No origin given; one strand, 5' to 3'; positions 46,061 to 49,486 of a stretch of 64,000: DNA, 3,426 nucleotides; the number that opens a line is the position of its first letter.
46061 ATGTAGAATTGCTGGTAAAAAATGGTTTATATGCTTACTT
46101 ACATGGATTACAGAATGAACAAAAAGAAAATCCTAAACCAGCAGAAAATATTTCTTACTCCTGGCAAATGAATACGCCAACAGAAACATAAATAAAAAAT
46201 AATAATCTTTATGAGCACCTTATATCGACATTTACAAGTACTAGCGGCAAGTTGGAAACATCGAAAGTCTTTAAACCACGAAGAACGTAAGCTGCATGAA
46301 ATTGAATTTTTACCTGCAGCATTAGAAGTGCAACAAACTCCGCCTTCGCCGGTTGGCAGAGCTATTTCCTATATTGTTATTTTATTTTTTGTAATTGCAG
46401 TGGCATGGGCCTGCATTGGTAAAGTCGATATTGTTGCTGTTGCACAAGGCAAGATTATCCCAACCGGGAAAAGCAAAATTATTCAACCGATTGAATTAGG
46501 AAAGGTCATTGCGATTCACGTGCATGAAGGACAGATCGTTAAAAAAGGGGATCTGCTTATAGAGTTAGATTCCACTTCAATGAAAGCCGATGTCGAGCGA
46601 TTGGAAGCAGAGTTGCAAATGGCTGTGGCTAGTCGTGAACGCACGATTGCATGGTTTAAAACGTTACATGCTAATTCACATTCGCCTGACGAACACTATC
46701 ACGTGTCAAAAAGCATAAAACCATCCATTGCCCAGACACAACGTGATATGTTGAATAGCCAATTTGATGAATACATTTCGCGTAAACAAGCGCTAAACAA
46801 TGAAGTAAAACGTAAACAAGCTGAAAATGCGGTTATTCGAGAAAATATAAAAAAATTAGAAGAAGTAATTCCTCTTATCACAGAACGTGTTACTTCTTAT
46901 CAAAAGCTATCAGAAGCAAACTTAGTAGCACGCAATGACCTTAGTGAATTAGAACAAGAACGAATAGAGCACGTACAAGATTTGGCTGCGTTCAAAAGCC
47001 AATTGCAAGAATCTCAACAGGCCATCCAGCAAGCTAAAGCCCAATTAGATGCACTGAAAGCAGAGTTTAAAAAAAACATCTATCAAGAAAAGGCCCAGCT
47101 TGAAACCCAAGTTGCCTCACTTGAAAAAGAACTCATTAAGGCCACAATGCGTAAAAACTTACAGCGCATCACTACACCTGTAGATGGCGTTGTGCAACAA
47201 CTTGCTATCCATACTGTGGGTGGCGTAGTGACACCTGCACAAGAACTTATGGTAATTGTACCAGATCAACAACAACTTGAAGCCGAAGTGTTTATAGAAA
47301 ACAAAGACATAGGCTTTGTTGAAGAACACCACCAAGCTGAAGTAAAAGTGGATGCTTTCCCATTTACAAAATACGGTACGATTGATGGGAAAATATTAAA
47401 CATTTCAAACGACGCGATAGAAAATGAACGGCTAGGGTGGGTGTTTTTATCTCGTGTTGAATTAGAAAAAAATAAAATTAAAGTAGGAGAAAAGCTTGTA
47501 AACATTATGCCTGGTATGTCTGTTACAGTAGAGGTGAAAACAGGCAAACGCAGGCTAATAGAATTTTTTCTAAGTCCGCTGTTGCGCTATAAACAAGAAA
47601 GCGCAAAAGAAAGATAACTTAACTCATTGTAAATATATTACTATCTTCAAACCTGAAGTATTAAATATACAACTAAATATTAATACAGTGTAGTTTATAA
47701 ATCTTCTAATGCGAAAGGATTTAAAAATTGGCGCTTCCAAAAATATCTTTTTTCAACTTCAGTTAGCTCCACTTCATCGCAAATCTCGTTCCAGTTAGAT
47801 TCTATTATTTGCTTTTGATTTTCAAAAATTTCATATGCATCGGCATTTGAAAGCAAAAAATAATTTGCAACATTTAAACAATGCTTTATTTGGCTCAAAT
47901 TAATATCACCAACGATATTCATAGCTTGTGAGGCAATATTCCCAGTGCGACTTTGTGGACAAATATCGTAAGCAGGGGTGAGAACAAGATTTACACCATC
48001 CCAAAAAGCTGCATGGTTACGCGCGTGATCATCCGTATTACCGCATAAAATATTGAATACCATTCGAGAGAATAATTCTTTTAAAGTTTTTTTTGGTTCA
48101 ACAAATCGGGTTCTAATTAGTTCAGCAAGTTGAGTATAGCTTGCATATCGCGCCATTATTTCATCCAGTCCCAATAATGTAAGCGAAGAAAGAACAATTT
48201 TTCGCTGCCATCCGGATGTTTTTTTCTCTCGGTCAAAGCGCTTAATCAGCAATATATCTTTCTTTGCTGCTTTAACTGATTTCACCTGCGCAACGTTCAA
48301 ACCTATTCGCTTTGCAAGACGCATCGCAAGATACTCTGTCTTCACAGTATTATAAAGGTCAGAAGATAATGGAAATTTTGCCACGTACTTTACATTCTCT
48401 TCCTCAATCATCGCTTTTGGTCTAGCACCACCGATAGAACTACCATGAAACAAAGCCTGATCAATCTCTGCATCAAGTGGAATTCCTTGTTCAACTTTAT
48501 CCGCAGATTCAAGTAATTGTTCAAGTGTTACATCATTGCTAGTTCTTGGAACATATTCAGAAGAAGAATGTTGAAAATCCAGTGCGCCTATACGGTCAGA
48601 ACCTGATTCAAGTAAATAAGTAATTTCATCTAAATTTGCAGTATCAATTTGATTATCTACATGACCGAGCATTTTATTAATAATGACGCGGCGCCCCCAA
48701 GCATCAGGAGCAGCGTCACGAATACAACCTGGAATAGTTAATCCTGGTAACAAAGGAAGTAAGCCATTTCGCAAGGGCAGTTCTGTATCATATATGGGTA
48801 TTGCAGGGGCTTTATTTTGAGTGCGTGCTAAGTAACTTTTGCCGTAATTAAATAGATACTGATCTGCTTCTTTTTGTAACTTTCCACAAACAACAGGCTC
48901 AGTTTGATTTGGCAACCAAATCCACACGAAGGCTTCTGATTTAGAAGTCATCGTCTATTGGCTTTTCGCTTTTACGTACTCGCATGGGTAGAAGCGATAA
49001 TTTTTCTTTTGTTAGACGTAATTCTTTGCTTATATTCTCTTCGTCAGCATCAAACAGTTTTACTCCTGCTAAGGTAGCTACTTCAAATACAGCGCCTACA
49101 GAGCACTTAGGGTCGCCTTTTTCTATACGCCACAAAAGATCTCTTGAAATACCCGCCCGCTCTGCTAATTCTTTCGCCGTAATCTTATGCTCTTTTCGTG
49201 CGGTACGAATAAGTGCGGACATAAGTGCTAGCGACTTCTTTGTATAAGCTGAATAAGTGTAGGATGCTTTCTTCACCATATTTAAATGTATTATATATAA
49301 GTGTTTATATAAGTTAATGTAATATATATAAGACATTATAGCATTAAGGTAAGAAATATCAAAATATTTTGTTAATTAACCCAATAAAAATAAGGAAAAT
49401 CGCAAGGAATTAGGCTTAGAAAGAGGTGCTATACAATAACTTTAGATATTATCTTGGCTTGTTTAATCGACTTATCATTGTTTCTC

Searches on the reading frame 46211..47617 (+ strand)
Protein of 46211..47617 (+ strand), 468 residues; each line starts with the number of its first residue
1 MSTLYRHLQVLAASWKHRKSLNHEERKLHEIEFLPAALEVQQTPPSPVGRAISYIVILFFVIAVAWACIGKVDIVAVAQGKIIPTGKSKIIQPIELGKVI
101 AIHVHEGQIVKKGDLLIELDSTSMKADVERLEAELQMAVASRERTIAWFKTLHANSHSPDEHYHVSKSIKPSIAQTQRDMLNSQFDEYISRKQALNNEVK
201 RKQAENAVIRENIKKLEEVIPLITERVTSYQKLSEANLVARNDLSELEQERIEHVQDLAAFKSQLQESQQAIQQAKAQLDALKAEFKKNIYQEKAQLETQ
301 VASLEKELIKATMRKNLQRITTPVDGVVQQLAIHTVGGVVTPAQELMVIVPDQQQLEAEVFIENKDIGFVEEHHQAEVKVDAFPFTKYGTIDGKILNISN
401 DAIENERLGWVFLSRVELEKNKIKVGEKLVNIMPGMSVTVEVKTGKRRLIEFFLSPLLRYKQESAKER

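Call 12: search_protein_families(library=pfam, proteins=[window:46211-47617:+], max_evalue=0.01)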
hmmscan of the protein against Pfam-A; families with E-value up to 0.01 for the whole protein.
window:46211-47617:+ (468 aa): 6 families
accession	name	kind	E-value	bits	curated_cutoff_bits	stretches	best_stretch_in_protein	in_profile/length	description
PF13437.12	HlyD_3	-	2.8e-19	70.2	22.2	1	320-435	2-106/106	HlyD family secretion protein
PF13533.13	Biotin_lipoyl_2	-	2e-07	31.1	29.8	1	97-120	9-32/32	Biotin-lipoyl like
PF16576.10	HlyD_D23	-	2.1e-07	30.9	30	1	249-399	39-185/214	Barrel-sandwich domain of CusB or HlyD membrane-fusion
PF00364.28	Biotin_lipoyl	-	0.0023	18.1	22.1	0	96-128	14-43/73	Biotin-requiring enzyme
PF00358.26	PTS_EIIA_1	-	0.003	17.7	27.2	0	97-128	81-112/127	phosphoenolpyruvate-dependent sugar phosphotransferase system, EIIA 1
PF24580.1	DUF7607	-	0.0056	17.2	27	1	262-309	45-92/110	Domain of unknown function (DUF7607)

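Call 20: list_cluster_members(proteins=[P0001, window:46211-47617:+, window:43990-46191:+])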
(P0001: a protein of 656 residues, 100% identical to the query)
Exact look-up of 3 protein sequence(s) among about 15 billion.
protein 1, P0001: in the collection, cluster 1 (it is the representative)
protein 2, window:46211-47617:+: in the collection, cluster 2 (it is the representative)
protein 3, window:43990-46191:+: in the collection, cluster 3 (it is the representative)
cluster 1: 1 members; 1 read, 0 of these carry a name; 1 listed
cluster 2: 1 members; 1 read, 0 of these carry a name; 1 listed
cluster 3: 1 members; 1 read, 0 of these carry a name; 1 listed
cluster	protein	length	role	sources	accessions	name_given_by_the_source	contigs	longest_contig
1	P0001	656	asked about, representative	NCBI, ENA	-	-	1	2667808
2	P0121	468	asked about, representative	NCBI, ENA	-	-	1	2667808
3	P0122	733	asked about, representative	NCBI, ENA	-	-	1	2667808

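Call 21: find_encoding_contigs(protein=P0121, flank=10000, max_places=4)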
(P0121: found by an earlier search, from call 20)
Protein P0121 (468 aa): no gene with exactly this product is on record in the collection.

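Call 22: find_homologous_proteins(query=P0121, max_evalue=1e-30)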
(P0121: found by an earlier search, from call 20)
Query P0121 (468 aa): 7959 proteins with E <= 1e-30 among 8000 candidates; the best 120 are listed.
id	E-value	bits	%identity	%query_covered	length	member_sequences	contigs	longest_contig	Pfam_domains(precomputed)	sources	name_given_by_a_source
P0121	8.4e-296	999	100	100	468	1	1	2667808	PF25994.1,PF25973.1,PF25984.1,PF26002.1,PF25917.1,PF25988.1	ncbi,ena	-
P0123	5.9e-232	788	79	100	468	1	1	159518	PF25994.1,PF25984.1,PF26002.1,PF25919.1,PF25917.1,PF25988.1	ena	-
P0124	5.2e-229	779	78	100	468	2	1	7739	PF25994.1,PF25984.1,PF26002.1,PF25919.1,PF25917.1,PF25988.1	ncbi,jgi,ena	jgi:hemolysin D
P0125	1.0e-203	695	73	99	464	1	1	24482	PF25994.1,PF25973.1,PF25984.1,PF26002.1,PF00364.29,PF25919.1,PF25917.1,PF25988.1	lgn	-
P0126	1.1e-175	603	61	100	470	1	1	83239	PF25994.1,PF25973.1,PF25984.1,PF26002.1,PF25917.1,PF25988.1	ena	-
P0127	8.9e-173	593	59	99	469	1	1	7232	PF25994.1,PF25973.1,PF25984.1,PF26002.1,PF25919.1,PF25917.1,PF25988.1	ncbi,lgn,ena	-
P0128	2.6e-169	582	58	99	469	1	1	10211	PF25994.1,PF25973.1,PF25984.1,PF26002.1,PF25919.1,PF25917.1,PF25988.1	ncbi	-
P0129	2.0e-168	579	57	99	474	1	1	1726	PF25994.1,PF25984.1,PF26002.1,PF25917.1,PF25988.1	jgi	jgi:hemolysin D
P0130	8.8e-161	554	59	94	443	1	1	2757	PF25994.1,PF26002.1,PF25990.1,PF25917.1,PF25988.1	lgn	-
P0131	7.1e-150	518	52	100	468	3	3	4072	PF25994.1,PF25973.1,PF25984.1,PF26002.1,PF25919.1,PF25917.1,PF25988.1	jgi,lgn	-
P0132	8.7e-147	508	55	94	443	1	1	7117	PF25994.1,PF25973.1,PF25984.1,PF26002.1,PF00364.29,PF25919.1,PF25917.1,PF25988.1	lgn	-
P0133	5.0e-144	499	52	100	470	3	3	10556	PF25994.1,PF26002.1,PF25917.1,PF25988.1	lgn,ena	-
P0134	3.9e-142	493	52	99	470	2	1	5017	PF25994.1,PF25984.1,PF26002.1,PF25917.1,PF25988.1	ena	-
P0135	1.6e-141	491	51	100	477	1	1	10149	PF25994.1,PF25973.1,PF25984.1,PF26002.1,PF25917.1,PF25988.1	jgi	-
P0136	5.5e-140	485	52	96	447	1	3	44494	PF25994.1,PF25984.1,PF26002.1,PF25919.1,PF25917.1,PF25988.1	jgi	jgi:hemolysin D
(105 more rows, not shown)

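Call 23: find_encoding_contigs(protein=P0123, flank=10000, max_places=3)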
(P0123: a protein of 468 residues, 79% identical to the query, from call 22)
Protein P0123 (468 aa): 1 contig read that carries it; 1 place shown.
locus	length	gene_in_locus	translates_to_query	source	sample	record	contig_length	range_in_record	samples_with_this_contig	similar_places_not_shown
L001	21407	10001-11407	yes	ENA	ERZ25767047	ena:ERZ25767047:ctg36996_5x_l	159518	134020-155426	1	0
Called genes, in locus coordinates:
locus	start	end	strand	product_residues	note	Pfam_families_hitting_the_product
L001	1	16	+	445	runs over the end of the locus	PF01523:PmbA_TldD_1st, PF19290:PmbA_TldD_2nd, PF19289:PmbA_TldD_3rd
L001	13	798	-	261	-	PF11306:DUF3108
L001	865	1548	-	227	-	PF00551:Formyl_trans_N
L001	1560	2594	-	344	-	PF00586:AIRS, PF02769:AIRS_C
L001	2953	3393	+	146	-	PF01066:CDP-OH_P_transf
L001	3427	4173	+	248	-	PF03969:AFG1_ATPase (faint), PF00308:Bac_DnaA, PF25199:nSTAND_NTPase5 (weak), PF00004:AAA (weak), PF22688:Hda_lid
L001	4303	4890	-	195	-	PF03358:FMN_red, PF12724:Flavodoxin_5 (faint)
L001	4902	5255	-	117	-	PF03960:ArsC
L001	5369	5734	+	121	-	PF09723:Zn_ribbon_8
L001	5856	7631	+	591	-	PF01336:tRNA_anti-codon, PF00152:tRNA-synt_2, PF02938:GAD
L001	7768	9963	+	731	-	PF03412:Peptidase_C39, PF00664:ABC_membrane, PF00005:ABC_tran, PF02463:SMC_N (faint)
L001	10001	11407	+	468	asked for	PF25917:BSH_RND, PF25919:BSH_CusB (faint), PF25984:BSH_YknX (faint), PF25988:HH_CyaD, PF25994:HH_AprE, PF26002:Beta-barrel_AprE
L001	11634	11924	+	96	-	-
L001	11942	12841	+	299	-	-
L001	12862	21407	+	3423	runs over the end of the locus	PF00353:HemolysinCabind, PF00353:HemolysinCabind, PF06594:HCBP_related, PF05345:He_PIG, PF05345:He_PIG, PF06594:HCBP_related (weak), PF05345:He_PIG, PF00353:HemolysinCabind, +3 more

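Call 24: find_encoding_contigs(protein=P0125, flank=10000, max_places=3)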
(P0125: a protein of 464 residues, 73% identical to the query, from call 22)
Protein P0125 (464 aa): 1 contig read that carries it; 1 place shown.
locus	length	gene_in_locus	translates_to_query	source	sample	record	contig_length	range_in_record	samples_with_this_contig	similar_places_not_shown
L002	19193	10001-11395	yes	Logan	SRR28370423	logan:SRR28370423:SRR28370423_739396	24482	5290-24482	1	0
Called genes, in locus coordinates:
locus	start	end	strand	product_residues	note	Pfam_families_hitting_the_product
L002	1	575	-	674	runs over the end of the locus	PF02897:Peptidase_S9_N, PF02129:Peptidase_S15 (weak), PF00326:Peptidase_S9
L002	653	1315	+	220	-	PF02390:Methyltransf_4, PF13847:Methyltransf_31 (weak), PF13649:Methyltransf_25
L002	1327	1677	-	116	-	-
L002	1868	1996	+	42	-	-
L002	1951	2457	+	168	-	PF03449:GreA_GreB_N, PF01272:GreA_GreB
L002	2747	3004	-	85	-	-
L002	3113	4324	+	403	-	-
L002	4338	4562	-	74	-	-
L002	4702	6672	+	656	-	PF14718:SLT_L, PF01464:SLT, PF27553:SLT_superhelical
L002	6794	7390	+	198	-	PF06041:DUF924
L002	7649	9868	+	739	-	PF03412:Peptidase_C39, PF02463:SMC_N (weak), PF00664:ABC_membrane, PF00005:ABC_tran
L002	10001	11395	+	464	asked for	PF00364:Biotin_lipoyl (faint), PF25917:BSH_RND, PF25919:BSH_CusB (faint), PF25973:BSH_CzcB (faint), PF25984:BSH_YknX, PF25988:HH_CyaD, PF25994:HH_AprE, PF26002:Beta-barrel_AprE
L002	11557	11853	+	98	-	-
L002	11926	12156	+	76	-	-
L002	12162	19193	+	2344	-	?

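Call 39: find_related_loci(query=A7, collection=genome_contigs, flank=10000)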
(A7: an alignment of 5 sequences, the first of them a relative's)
Query A7 (468 aa) in genome_contigs; peptide patterns used: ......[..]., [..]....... (x = any residue, [..] = any of these).
599 stretches matched a pattern (row limit reached: there are more); 556 encode a relative of the query (tblastn E <= 1e-3); the best 80 are kept; 80 distinct loci.
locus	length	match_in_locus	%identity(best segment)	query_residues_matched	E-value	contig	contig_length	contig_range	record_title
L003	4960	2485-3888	78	1-468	0e+0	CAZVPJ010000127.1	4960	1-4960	MAG TPA_asm: uncultured Thiotrichales bacterium isolate SRP268394_co2_124 genome assembly, contig: NODE_22302_length_496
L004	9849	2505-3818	52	31-468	9e-148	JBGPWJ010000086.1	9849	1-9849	MAG: Gammaproteobacteria bacterium isolate OBJ1_062018_090_67 k141_1008325_length_9849_cov_9.0000, whole genome shotgun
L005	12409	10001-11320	49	29-468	4e-134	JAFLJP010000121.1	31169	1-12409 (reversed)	MAG: Gammaproteobacteria bacterium isolate MC-02 c_000000155680, whole genome shotgun sequence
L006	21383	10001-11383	46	1-468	1e-132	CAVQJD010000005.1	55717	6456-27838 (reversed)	MAG: uncultured Gammaproteobacteria bacterium isolate MFD09779.bin.2.64 genome assembly, contig: contig_39387, whole gen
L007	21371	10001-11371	48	27-468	1e-132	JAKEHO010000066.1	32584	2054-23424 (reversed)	MAG: Gammaproteobacteria bacterium isolate PMV_7.24 PMV_7.24.k101_500550, whole genome shotgun sequence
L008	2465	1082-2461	45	3-468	2e-140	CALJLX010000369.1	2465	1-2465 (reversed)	MAG TPA_asm: uncultured Desulfuromonas sp. isolate SRR6007446_bin.72_CONCOCT_v1.1_MAG genome assembly, contig: ERZ724100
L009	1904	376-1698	48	31-468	1e-139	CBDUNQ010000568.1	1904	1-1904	MAG TPA_asm: uncultured Gammaproteobacteria bacterium isolate SRR22808131_binner12_Refined_105 genome assembly, contig:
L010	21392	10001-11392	45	4-468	2e-129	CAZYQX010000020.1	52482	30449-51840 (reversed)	MAG TPA_asm: uncultured Pseudomonadales bacterium isolate SRP220891_co1_91 genome assembly, contig: NODE_1171_length_524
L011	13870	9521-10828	48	26-468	3e-129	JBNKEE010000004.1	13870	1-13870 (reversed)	MAG: Sedimenticolaceae bacterium isolate F1.bin.2.orig k141_1801673, whole genome shotgun sequence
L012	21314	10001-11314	48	26-468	1e-128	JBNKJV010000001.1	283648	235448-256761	MAG: Sedimenticolaceae bacterium isolate H2.bin.12.strict NODE_1_length_283648_cov_7.903499, whole genome shotgun sequen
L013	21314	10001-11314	49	26-468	9e-128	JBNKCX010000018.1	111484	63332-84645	MAG: Sedimenticolaceae bacterium isolate F1F2.bin.14.orig k141_2648212, whole genome shotgun sequence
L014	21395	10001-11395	45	1-468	1e-125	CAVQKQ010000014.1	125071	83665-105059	MAG: uncultured proteobacterium isolate MFD02416.bin.1.398 genome assembly, contig: contig_37724, whole genome shotgun s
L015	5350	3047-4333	45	32-468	4e-126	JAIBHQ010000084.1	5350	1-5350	MAG: Nitrospirae bacterium isolate CR_Sed_300A_bin.52 scaffold_2119, whole genome shotgun sequence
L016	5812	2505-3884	44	6-468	2e-125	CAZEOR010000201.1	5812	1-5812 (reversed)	MAG TPA_asm: uncultured Thiobacillus sp. isolate binchicken_co14_248 genome assembly, contig: NODE_14662_length_5812_cov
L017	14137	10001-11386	45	4-468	5e-125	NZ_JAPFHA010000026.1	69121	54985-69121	Niveibacterium sp. 24ML NODE_26_length_69121_cov_93.995872, whole genome shotgun sequence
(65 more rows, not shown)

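Call 40: find_encoding_contigs(protein=P0126, flank=10000, max_places=2)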
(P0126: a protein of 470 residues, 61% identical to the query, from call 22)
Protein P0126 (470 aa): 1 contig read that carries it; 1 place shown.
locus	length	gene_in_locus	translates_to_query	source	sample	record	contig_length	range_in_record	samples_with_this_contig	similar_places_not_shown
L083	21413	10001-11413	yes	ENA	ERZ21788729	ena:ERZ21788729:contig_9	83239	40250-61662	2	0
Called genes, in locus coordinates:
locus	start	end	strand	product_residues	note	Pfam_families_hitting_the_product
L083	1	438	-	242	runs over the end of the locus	PF00226:DnaJ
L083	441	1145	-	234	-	-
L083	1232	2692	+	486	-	PF13598:DUF4139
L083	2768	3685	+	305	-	PF00892:EamA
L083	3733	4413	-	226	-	PF14499:DUF4437 (weak), PF12973:Cupin_7, PF07883:Cupin_2 (faint), PF12973:Cupin_7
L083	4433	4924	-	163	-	PF00578:AhpC-TSA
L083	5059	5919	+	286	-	PF13714:PEP_mutase, PF00463:ICL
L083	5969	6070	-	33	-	-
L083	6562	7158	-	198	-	PF00188:CAP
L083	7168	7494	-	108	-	PF28034:VF_A0006 (faint)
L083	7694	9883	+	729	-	PF03412:Peptidase_C39, PF00664:ABC_membrane, PF00005:ABC_tran, PF02463:SMC_N (faint)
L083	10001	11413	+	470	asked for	PF25917:BSH_RND, PF25973:BSH_CzcB (weak), PF25984:BSH_YknX (weak), PF25988:HH_CyaD, PF25994:HH_AprE, PF26002:Beta-barrel_AprE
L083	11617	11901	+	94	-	-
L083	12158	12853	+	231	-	-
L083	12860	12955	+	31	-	-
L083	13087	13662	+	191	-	-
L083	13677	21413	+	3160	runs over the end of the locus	PF26363:Phospholipase-like (faint), PF00353:HemolysinCabind, PF00353:HemolysinCabind, PF05345:He_PIG (weak), PF00353:HemolysinCabind (weak), PF06594:HCBP_related (weak), PF05345:He_PIG, PF00353:HemolysinCabind (weak), +2 more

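Call 41: find_encoding_contigs(protein=P0124, flank=10000, max_places=2)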
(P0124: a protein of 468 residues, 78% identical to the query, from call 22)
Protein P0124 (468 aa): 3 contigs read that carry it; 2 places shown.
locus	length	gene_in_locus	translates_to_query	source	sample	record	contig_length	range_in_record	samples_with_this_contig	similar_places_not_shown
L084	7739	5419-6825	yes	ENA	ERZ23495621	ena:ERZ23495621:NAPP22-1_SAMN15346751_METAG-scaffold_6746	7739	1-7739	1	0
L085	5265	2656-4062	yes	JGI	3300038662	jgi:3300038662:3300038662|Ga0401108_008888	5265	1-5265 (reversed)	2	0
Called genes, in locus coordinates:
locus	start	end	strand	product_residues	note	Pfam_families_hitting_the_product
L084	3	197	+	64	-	?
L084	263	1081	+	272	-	-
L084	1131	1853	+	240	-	PF13353:Fer4_12 (weak), PF04055:Radical_SAM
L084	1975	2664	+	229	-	PF06508:QueC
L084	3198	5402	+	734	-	PF03412:Peptidase_C39, PF00664:ABC_membrane, PF00005:ABC_tran, PF02463:SMC_N (faint)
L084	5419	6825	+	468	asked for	PF25984:BSH_YknX (weak), PF25917:BSH_RND, PF25919:BSH_CusB (faint), PF25988:HH_CyaD, PF25994:HH_AprE, PF26002:Beta-barrel_AprE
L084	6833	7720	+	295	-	-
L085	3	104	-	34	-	?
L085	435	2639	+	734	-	PF03412:Peptidase_C39, PF00664:ABC_membrane, PF00005:ABC_tran, PF02463:SMC_N (faint)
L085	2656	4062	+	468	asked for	PF25984:BSH_YknX (weak), PF25917:BSH_RND, PF25919:BSH_CusB (faint), PF25988:HH_CyaD, PF25994:HH_AprE, PF26002:Beta-barrel_AprE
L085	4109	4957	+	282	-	-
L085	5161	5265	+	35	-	?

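Call 43: search_protein_families(library=pfam, proteins=[L083:13677-16376:+, L083:13087-13659:+, L083:12158-12850:+], max_evalue=1)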
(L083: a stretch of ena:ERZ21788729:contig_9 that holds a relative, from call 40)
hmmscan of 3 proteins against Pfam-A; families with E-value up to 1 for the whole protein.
L083:13677-16376:+ (900 aa): 3 families
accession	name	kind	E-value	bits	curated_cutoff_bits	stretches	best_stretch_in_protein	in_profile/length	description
PF00353.25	HemolysinCabind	-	2.2e-35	120.6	23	5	507-541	2-36/36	RTX calcium-binding nonapeptide repeat (4 copies)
PF01764.32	Lipase_3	-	0.023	15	22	1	186-208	62-84/140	Lipase (class 3)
PF07469.18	DUF1518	-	0.31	11.9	25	1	207-233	10-37/58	Nuclear receptor coactivator, DUF1518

L083:13087-13659:+ (191 aa): 1 family
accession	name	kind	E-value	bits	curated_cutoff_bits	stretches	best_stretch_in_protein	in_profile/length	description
PF05745.16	CRPA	-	0.16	12.5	23.6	1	2-81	66-144/150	Chlamydia 15 kDa cysteine-rich outer membrane protein (CRPA)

L083:12158-12850:+ (231 aa): 0 families

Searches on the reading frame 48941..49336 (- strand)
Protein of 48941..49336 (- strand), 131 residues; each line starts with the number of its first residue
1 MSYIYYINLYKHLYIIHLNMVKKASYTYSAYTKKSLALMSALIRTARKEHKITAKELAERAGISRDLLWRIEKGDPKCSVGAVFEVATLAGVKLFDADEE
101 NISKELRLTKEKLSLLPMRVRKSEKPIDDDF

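Call 12: search_protein_families(library=pfam, proteins=[window:48941-49336:-], max_evalue=0.01)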
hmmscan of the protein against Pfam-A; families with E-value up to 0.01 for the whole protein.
window:48941-49336:- (131 aa): 6 families
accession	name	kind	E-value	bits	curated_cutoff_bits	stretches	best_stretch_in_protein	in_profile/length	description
PF13560.12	HTH_31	-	7.1e-08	33.1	27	1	40-92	3-56/64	Helix-turn-helix domain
PF01381.28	HTH_3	-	4.6e-07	30.2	23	1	43-94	1-52/55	Helix-turn-helix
PF12844.13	HTH_19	-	1.9e-05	24.9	30.2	1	42-74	3-35/64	Helix-turn-helix domain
PF13413.12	HTH_25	-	0.0006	20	24.6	1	43-77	2-36/62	Helix-turn-helix domain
PF13443.12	HTH_26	-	0.00065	20.3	22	1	47-77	6-36/63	Cro/C1-type HTH DNA-binding domain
PF08279.18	HTH_11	-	0.004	17.4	25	1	47-70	10-34/55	HTH domain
